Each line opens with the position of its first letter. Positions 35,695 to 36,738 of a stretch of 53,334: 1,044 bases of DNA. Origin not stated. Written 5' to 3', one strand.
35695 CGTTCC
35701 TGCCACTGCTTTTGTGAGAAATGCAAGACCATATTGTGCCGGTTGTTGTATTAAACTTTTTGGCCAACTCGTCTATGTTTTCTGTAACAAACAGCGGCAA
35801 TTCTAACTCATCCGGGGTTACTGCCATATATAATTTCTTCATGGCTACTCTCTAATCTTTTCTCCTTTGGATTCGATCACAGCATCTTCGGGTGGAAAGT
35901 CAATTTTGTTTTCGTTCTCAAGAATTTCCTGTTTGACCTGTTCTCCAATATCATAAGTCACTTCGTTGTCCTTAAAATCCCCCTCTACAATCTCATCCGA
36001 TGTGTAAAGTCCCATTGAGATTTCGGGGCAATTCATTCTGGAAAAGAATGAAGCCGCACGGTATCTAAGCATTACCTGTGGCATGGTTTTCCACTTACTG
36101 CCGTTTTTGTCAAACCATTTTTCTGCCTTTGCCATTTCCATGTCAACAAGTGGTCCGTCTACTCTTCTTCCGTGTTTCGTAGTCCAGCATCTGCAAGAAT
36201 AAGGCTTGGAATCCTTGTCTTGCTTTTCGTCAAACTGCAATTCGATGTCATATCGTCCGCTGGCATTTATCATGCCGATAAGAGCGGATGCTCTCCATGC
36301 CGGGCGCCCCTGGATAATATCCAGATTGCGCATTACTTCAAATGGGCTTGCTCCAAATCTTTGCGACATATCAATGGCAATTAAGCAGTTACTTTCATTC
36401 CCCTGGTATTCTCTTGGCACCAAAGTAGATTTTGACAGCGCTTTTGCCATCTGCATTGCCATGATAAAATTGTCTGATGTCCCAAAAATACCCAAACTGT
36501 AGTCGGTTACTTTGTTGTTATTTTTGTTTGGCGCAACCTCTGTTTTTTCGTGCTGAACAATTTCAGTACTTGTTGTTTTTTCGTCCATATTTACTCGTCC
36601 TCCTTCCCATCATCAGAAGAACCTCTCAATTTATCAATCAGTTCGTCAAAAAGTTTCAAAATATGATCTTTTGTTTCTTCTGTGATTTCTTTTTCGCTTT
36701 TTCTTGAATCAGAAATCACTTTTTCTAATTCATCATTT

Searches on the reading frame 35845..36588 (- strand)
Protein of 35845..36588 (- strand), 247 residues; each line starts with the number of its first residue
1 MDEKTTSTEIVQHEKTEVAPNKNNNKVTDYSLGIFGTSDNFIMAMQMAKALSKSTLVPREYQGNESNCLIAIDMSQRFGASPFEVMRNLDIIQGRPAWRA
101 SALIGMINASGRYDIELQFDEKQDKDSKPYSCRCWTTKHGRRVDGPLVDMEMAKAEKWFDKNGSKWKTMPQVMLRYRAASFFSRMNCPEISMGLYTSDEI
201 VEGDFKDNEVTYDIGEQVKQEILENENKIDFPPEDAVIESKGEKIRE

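Call 29: search_protein_families(library=phrogs, max_evalue=0.00001, proteins=[window:35845-36588:-])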
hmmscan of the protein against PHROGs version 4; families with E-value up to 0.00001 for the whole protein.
window:35845-36588:- (247 aa): 2 families
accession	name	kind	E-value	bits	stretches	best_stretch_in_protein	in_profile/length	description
phrog_561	-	DNA, RNA and nucleotide metabolism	2e-68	233.3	1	31-211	292-479/633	RecT-like ssDNA annealing protein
phrog_4171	-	DNA, RNA and nucleotide metabolism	2.7e-14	54.6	1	14-208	14-216/392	RecT-like ssDNA annealing protein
